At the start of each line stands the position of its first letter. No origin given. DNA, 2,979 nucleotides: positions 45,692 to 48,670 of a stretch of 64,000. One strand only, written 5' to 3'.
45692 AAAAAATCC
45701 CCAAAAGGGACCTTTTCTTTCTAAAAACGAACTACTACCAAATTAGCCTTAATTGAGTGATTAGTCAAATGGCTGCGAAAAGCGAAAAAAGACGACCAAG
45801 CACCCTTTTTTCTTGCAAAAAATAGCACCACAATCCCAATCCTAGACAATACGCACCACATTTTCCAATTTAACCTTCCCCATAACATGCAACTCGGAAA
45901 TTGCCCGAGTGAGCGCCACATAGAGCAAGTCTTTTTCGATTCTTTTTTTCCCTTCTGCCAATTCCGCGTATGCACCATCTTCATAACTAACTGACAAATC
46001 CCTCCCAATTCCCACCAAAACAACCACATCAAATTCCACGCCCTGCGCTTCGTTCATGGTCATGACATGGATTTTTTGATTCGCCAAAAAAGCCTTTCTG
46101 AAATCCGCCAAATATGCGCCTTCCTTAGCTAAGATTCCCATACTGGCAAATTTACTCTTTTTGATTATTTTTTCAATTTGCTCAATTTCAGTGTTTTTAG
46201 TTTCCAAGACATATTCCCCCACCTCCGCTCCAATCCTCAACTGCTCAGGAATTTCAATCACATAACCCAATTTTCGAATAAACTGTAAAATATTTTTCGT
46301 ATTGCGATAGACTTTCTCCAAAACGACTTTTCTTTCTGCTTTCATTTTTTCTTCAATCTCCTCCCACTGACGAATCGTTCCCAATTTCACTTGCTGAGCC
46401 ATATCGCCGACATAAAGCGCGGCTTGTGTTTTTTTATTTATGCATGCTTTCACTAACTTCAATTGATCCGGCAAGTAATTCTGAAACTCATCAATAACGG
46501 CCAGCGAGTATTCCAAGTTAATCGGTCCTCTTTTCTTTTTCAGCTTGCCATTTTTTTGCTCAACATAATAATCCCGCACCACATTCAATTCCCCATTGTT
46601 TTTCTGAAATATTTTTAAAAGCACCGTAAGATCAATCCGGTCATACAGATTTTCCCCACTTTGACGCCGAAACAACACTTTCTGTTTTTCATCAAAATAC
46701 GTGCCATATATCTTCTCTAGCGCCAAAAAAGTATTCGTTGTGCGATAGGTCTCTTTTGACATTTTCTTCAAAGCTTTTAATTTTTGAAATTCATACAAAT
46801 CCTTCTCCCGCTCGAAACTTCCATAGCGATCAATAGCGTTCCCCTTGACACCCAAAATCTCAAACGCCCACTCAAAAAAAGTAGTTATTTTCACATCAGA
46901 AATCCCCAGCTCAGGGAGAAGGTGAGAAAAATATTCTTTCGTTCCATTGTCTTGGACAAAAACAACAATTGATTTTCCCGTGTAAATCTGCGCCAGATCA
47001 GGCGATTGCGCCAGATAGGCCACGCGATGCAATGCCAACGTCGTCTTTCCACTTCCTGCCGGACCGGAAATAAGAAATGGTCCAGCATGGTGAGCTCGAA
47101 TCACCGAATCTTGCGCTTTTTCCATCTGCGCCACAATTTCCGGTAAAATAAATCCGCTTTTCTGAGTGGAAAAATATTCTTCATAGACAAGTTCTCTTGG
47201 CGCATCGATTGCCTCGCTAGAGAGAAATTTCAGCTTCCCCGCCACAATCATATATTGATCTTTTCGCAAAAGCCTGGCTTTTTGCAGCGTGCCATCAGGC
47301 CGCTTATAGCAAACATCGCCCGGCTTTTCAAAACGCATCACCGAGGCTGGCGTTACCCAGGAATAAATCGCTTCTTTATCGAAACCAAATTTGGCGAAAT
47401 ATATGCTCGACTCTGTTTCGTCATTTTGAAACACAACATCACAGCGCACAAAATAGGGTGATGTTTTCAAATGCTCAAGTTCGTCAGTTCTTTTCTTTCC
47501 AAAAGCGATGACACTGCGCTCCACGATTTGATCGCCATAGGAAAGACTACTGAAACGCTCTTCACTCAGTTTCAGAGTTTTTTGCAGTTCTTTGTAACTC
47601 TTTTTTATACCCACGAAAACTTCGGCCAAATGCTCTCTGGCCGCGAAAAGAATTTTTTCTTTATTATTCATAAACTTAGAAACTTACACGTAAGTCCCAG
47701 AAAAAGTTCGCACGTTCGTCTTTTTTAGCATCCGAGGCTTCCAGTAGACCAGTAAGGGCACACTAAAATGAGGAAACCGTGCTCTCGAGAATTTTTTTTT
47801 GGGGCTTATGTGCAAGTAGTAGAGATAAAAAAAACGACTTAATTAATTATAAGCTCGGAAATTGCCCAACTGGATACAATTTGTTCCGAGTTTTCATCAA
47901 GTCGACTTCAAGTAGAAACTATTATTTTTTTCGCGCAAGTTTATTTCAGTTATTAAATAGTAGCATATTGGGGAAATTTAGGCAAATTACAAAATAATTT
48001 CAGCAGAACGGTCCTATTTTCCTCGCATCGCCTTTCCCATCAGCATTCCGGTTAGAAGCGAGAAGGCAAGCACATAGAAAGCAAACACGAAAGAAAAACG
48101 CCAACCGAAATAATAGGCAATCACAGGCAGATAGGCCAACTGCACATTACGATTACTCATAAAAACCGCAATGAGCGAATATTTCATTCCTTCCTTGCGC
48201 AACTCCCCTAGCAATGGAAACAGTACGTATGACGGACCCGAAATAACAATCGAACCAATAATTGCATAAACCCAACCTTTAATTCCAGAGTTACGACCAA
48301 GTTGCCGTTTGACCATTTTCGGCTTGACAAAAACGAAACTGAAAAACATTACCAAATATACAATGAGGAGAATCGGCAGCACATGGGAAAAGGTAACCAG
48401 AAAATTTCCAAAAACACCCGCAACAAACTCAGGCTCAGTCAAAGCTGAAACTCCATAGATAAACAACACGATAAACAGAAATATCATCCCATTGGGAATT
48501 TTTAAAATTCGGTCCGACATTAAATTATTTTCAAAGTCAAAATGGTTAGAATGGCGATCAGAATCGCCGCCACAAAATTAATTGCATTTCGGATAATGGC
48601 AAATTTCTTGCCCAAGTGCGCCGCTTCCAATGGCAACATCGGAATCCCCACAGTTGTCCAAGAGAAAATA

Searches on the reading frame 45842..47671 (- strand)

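Call 8: search_protein_families(library=pfam, proteins=[window:45842-47671:-], max_evalue=0.001)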
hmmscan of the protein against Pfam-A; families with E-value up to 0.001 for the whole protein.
window:45842-47671:- (609 aa): 10 families
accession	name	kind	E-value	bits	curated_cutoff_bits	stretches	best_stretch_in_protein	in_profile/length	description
PF13361.12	UvrD_C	-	1.1e-11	45.2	25.6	1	49-596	134-345/350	UvrD-like helicase C-terminal domain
PF00580.27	UvrD-helicase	-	4.1e-11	43.5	23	1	184-427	2-251/271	UvrD/REP helicase N-terminal domain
PF13245.12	AAA_19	-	1.2e-09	38.9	25.1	1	299-431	52-133/134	AAA domain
PF01443.25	Viral_helicase1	-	6.1e-09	36.5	21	1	388-597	60-227/228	Viral superfamily 1 RNA helicase core domain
PF13538.12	UvrD_C_2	-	1e-05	25.7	27.4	0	534-554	2-22/52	UvrD-like helicase C-terminal domain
PF13087.12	AAA_12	-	1.5e-05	25.1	27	0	524-600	129-194/195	AAA domain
PF09848.15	SLFN-g3_helicase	-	7.5e-05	22.6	24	0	199-223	4-28/354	Schlafen group 3, DNA/RNA helicase domain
PF13604.12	AAA_30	-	9.2e-05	22.7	27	0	183-212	2-34/191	AAA domain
PF13401.12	AAA_22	-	0.00048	20.9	27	0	194-256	3-59/130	AAA domain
PF02562.22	PhoH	-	0.00076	19.5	27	0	185-221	7-44/205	PhoH-like protein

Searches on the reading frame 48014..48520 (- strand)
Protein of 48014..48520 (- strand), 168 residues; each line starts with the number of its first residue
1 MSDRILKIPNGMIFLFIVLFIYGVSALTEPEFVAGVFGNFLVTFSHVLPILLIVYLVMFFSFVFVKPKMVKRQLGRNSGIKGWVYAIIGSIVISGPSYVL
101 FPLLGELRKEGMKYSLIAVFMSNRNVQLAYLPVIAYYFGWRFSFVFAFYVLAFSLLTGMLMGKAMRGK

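Call 90: search_protein_families(library=pfam, proteins=[window:48014-48520:-], max_evalue=0.001)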
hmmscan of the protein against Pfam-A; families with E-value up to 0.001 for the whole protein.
window:48014-48520:- (168 aa): 1 family
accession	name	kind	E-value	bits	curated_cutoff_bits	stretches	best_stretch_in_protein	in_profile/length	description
PF03773.19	ArsP_1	-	7.1e-05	22.5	32.3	1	44-162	175-293/294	Predicted permease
